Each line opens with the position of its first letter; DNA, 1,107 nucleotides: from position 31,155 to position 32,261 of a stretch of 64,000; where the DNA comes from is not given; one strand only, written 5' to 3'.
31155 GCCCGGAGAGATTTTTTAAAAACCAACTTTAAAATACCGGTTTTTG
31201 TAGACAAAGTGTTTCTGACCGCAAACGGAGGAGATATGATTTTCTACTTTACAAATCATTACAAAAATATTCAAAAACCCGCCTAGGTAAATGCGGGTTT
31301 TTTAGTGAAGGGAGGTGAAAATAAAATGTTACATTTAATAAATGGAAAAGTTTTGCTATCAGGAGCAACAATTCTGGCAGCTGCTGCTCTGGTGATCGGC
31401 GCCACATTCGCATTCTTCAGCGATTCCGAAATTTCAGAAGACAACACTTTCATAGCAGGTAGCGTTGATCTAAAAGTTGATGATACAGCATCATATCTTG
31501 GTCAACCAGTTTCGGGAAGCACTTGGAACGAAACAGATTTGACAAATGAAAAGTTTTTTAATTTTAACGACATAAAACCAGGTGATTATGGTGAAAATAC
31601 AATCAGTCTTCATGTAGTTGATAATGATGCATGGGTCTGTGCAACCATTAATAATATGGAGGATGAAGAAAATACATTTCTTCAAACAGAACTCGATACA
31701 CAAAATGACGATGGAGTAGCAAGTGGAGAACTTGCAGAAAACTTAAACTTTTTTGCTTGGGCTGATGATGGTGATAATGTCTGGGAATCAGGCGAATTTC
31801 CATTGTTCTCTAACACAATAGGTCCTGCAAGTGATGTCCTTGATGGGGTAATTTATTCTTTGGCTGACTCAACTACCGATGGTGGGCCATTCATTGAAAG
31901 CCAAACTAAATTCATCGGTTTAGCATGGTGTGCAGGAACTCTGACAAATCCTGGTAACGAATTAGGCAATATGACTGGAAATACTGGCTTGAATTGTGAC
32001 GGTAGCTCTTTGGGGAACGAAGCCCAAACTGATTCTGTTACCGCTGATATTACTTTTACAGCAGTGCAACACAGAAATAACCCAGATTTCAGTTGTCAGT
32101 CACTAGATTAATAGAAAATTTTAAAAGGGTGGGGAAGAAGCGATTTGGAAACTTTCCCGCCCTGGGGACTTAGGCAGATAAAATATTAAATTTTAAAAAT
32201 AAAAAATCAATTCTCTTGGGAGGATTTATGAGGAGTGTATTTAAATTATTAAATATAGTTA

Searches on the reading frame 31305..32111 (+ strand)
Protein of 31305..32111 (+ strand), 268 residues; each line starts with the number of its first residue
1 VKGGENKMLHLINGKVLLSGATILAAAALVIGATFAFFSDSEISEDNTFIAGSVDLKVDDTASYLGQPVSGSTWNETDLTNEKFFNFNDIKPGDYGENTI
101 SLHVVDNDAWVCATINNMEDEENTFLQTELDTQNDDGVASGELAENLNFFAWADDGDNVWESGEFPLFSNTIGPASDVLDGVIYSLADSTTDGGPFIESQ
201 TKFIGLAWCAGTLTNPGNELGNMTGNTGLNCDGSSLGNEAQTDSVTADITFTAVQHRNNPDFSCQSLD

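Call 3: search_protein_families(library=ncbifam, proteins=[window:31305-32111:+], max_evalue=0.01)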
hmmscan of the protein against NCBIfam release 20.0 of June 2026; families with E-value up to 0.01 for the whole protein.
window:31305-32111:+ (268 aa): 1 family
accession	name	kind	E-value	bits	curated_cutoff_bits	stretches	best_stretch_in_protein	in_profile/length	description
TIGR04088.1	cognate_SipW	domain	5.2e-05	23.3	19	1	21-54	2-34/34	SipW-dependent-type signal peptide-containing protein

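Call 4: search_protein_families(library=pfam, proteins=[window:31305-32111:+], max_evalue=0.01)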
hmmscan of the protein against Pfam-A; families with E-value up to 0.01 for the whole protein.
window:31305-32111:+ (268 aa): 1 family
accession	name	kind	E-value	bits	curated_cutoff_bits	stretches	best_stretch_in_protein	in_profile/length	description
PF12389.13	Peptidase_M73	-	3.6e-07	30.6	22.5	1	22-62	12-51/196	Camelysin metallo-endopeptidase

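Call 26: search_solved_structures(query=window:31305-32108:+, max_evalue=10, show_alignments=1)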
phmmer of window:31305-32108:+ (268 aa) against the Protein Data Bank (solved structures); distinct sequences matched with E-value up to 10: 0.

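Call 31: search_solved_structures(query=A2, max_evalue=10, show_alignments=2)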
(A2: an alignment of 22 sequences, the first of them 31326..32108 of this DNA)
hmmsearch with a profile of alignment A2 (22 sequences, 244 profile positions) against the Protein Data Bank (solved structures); distinct sequences matched with E-value up to 10: 2.
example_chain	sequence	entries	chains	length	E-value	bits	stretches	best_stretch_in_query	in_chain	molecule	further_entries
5of1_A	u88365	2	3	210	2.5e-05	27.8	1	63-230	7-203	Spore coat-associated protein N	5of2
8aur_A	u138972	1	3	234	4.4e-05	27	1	62-231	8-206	Major biofilm matrix component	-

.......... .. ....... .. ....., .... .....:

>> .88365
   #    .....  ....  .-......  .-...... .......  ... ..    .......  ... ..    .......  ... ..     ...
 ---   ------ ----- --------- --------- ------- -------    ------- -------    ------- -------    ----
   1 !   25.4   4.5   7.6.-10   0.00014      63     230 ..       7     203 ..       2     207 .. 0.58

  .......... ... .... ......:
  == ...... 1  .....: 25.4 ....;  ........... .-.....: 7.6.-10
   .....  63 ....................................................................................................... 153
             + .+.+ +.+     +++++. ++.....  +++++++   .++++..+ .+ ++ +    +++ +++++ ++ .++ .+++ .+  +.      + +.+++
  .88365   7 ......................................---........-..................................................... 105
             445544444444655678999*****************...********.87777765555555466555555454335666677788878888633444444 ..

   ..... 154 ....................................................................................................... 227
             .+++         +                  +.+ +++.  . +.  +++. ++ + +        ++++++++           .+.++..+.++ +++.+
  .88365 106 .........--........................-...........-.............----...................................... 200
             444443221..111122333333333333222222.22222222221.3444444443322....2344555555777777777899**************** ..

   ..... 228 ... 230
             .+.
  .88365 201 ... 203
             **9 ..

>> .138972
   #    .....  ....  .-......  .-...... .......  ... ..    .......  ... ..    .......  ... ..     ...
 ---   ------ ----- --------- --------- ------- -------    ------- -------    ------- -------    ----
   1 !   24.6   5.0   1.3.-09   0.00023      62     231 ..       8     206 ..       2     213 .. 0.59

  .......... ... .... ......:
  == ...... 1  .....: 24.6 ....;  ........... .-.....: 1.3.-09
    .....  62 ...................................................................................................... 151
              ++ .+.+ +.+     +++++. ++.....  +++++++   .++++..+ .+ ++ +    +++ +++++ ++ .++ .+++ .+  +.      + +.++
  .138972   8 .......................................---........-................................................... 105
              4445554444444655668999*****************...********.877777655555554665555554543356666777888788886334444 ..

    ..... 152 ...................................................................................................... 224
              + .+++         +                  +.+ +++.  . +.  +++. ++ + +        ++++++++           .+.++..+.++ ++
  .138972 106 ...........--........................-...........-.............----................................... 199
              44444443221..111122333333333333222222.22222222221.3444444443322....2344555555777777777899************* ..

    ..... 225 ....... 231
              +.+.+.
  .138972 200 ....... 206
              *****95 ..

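Call 61: find_homologous_proteins(query=window:31326-32108:+, max_evalue=0.001)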
Query window:31326-32108:+ (261 aa): 598 proteins with E <= 0.001 among 1750 candidates; the best 120 are listed.
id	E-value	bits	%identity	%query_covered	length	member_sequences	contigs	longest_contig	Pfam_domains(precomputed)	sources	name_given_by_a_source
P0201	4.5e-169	579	100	100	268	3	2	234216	PF12389.14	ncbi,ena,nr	ncbi:MAG: hypothetical protein A2629_00280 [Candidatus Levybacteria bacterium RIFCSPHIGHO2_01_FULL_4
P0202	3.0e-119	416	76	100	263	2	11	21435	PF12389.14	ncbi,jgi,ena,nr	ncbi:MAG: hypothetical protein A3A51_02485 [Candidatus Levybacteria bacterium RIFCSPLOWO2_01_FULL_39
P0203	1.2e-99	352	63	100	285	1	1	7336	PF12389.14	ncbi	-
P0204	3.0e-85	304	59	96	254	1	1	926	-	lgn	-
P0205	5.1e-80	287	55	96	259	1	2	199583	-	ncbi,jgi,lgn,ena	-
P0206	6.6e-78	280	53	97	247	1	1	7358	-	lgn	-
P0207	9.7e-77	277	56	96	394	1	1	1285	-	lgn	-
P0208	4.5e-73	265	51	97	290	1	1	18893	PF12389.14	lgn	-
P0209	1.7e-72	263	54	97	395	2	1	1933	PF12389.14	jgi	-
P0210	8.4e-72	260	51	96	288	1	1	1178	-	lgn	-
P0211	5.5e-71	258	53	96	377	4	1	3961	PF12389.14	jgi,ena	-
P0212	9.1e-71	257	49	96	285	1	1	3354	PF12389.14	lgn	-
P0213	1.2e-70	257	51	97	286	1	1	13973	-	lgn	-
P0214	2.8e-70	255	52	97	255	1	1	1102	-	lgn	-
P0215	1.7e-69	253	53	97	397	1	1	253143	-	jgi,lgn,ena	-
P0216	3.5e-69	252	49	97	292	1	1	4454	PF12389.14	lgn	-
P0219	6.8e-68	248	52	96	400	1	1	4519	PF12389.14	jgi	jgi:predicted ribosomally synthesized peptide with SipW-like signal peptide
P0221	1.2e-67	247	49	97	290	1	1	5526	PF12389.14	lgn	-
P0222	3.1e-67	245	51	97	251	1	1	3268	PF12389.14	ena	-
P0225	1.7e-66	243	50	97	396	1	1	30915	PF12389.14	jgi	-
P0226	1.9e-66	243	50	98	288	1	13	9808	PF12389.14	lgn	-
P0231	8.0e-66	241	49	97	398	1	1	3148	PF12389.14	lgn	-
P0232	1.0e-65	240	51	96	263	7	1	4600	PF12389.14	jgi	-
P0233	1.1e-65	240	55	77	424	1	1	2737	PF12389.14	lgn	-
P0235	3.8e-65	239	47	96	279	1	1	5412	PF12389.14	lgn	-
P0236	4.3e-65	238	49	97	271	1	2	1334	PF12389.14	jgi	jgi:SipW-cognate class signal peptide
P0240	2.1e-64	236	47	96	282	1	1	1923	PF12389.14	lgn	-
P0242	3.4e-64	235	42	96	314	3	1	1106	PF12389.14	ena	-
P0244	4.6e-64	235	51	89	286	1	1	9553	PF12389.14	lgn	-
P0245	7.4e-64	234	50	86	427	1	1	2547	PF12389.14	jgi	-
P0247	8.4e-64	234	50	97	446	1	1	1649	PF12389.14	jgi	jgi:predicted ribosomally synthesized peptide with SipW-like signal peptide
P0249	1.2e-63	234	49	97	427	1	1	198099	PF12389.14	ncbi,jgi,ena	ncbi:MAG: SipW-dependent-type signal peptide-containing protein [Candidatus Paceibacterota bacterium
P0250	1.6e-63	233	46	97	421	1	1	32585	PF12389.14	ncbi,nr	ncbi:hypothetical protein HZA26_02735 [Candidatus Nomurabacteria bacterium]|nr:hypothetical protein 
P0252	2.7e-63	232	47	96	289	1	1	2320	PF12389.14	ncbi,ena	-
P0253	2.8e-63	232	49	94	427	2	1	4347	PF12389.14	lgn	-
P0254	4.2e-63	232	51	98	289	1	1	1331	PF12389.14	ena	-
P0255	4.5e-63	232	44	95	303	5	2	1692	PF12389.14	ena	-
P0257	5.4e-63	232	53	76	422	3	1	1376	PF12389.14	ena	-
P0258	6.0e-63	231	48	97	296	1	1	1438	PF12389.14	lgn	-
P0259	8.7e-63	231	44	95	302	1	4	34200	PF12389.14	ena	-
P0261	4.3e-62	229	47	90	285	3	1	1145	PF12389.14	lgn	-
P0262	5.4e-62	228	44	98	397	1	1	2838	PF12389.14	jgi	-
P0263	8.7e-62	228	54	74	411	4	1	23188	PF12389.14,PF19403.6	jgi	-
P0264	1.1e-61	227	52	78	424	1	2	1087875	PF12389.14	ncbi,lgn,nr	ncbi:MAG: hypothetical protein H6779_05370 [Candidatus Nomurabacteria bacterium]|nr:MAG: hypothetica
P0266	1.4e-61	227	49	96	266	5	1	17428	PF12389.14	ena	-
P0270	3.3e-61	226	48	98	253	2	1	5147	PF12389.14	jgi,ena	-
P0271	4.0e-61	225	43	90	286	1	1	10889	PF12389.14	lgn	-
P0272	4.0e-61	225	44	96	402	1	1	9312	PF12389.14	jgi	jgi:predicted ribosomally synthesized peptide with SipW-like signal peptide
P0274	5.3e-61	225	48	99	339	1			PF12389.14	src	-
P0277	9.3e-61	224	49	99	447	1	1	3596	PF12389.14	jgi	jgi:predicted ribosomally synthesized peptide with SipW-like signal peptide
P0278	2.7e-60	223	46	96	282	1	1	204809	PF12389.14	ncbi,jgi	jgi:predicted ribosomally synthesized peptide with SipW-like signal peptide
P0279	2.8e-60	223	47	96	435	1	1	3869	PF12389.14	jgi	-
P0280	4.1e-60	222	48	87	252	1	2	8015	PF12389.14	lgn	-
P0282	9.0e-60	221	51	87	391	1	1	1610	PF12389.14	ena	-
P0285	1.0e-59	221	50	97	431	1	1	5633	PF12389.14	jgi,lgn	jgi:predicted ribosomally synthesized peptide with SipW-like signal peptide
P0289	4.0e-59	219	50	96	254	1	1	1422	PF12389.14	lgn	-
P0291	5.1e-59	218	48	96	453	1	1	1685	PF12389.14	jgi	-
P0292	5.6e-59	218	46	97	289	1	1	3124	PF12389.14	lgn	-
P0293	6.5e-59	218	45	96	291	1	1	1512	PF12389.14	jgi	jgi:predicted ribosomally synthesized peptide with SipW-like signal peptide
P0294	8.8e-59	218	46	98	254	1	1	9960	PF12389.14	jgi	-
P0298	1.7e-58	217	49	98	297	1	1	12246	PF12389.14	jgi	-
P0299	2.0e-58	217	44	97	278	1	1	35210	PF12389.14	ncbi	ncbi:MAG: SipW-dependent-type signal peptide-containing protein [Patescibacteria group bacterium]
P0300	3.4e-58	216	49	98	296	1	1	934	PF12389.14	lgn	-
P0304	6.7e-58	215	47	96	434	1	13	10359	PF12389.14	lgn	-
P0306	8.6e-58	214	48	99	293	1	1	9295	PF12389.14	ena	-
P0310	1.4e-57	214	46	96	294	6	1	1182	PF12389.14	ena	-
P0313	2.1e-57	213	46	96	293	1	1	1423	PF12389.14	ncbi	-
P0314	2.2e-57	213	49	98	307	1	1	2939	PF12389.14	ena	-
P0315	2.5e-57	213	49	98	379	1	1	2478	PF12389.14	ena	-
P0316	3.2e-57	213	47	99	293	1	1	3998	PF12389.14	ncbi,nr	ncbi:MAG: hypothetical protein HYT11_02365 [Candidatus Levybacteria bacterium]|nr:hypothetical prote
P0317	3.3e-57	213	45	90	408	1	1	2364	PF12389.14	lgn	-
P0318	3.5e-57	212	48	99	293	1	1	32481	PF12389.14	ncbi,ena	-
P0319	4.1e-57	212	46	98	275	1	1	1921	PF12389.14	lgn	-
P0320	4.8e-57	212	45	96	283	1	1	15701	PF12389.14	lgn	-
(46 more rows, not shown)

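Call 68: predict_structure(alignment_id=A4)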
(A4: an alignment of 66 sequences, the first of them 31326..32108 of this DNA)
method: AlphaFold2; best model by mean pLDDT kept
length: 261 residues; sequences in the alignment: 66
mean_pLDDT: 84.9   pTM: 0.75
mean pLDDT of the five models: 84.9, 84.6, 84.3, 82.2, 81.7
residues with pLDDT >= 90: 155; 70-90: 64; 50-70: 31; < 50: 11
segments of 3 or more residues with pLDDT < 50: 31-37, 40-42
pLDDT, mean of each block of 10 residues (from residue 1): 68 80 59 44 70 96 93 87 92 95 96 80 63 76 96 93 89 93 94 96 94 91 92 84 95 95 81
secondary structure, 60 per line:
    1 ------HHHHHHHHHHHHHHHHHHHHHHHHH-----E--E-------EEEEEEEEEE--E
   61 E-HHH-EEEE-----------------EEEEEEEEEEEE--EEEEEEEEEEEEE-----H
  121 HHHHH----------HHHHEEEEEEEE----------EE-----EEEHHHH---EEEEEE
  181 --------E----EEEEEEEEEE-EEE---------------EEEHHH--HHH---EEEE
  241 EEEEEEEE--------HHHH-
elements in order: H7-31 E48-57 E67-70 E88-99 E102-114 H120-125 H136-139 E140-147 E165-167 H168-171 E175-180 E194-203 E205-207 E223-225 E237-248 H257-260

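Call 70: fold_search(model_id=the predicted structure, library=pdb)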
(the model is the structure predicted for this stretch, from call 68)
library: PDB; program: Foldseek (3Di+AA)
matches with E <= 10: 547; with E <= 0.001: 1
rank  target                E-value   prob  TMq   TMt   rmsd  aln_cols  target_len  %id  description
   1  8aur_A                1.3e-04  1.00  0.39  0.43  10.2       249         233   12  Cryo-EM structure of a TasA fibre (released 2022-11-30)
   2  8wgg                  6.2e-02  0.23  0.22  0.16  17.4       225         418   12  Crystal structure of basal pilin PilB from Streptococcus sanguinis (released 2025-03-26)
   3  7wwo_A                6.5e-02  0.20  0.21  0.30  13.1       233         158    8  Dimer form of hypothetical protein TTHA1873 from Thermus thermophilus (released 2022-03-09)
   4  3kmh_A                7.3e-02  0.09  0.11  0.12  15.8       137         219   10  Crystal Structure of a Novel Sugar Isomerase from E. coli O157:H7 (released 2010-07-21)
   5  3kmh_B                7.3e-02  0.08  0.11  0.12  15.8       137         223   10  Crystal Structure of a Novel Sugar Isomerase from E. coli O157:H7 (released 2010-07-21)
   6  3mpb_B                7.3e-02  0.08  0.11  0.12  15.8       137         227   10  Z5688 from E. coli O157:H7 bound to fructose (released 2010-07-21)
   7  9ifr                  8.2e-02  0.35  0.22  0.39  10.0       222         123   10  CLIPPER domain from the Gram-negative fibrillar adhesin "B9T28_05395 (released 2025-11-26)
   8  8wg6                  1.1e-01  0.18  0.22  0.16  17.1       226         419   12  Crystal structure of major pilin PilB from Streptococcus sanguinis - SeMet derivative (released 2025-03-26)
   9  3me0_B                1.2e-01  0.28  0.20  0.34   7.8       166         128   10  Structure of the E. coli chaperone PAPD in complex with the pilin domain of the PapGII adhesin (released 2011-04-27)
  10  3hs0_C                1.2e-01  0.11  0.17  0.13  25.1       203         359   10  Cobra Venom Factor (CVF) in complex with human factor B (released 2009-07-07)
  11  8k2n_D                1.3e-01  0.18  0.20  0.11  14.3       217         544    7  Crystal structure of Group 4 Monosaccharide-releasing beta-N-acetylgalactosaminidase NgaLy from Lacticaseibacillus yic (released 2024-04-24)
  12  4l92_B                1.4e-01  0.10  0.20  0.15  12.7       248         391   11  Structure of the RBP from lactococcal phage 1358 in complex with 2 GlcNAc molecules (released 2014-04-30)
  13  2wmp_B                1.5e-01  0.10  0.16  0.28  14.8       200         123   11  Structure of the E. coli chaperone PapD in complex with the pilin domain of the PapGII adhesin (released 2010-08-25)
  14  4l9b                  1.6e-01  0.14  0.25  0.19  11.6       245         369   11  Structure of native RBP from lactococcal phage 1358 (CsI derivative) (released 2014-04-30)
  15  7dda                  1.6e-01  0.08  0.13  0.22  14.2       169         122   11  Envelope protein VP37 a crystal structure from White Spot Syndrome Virus (released 2021-06-23)
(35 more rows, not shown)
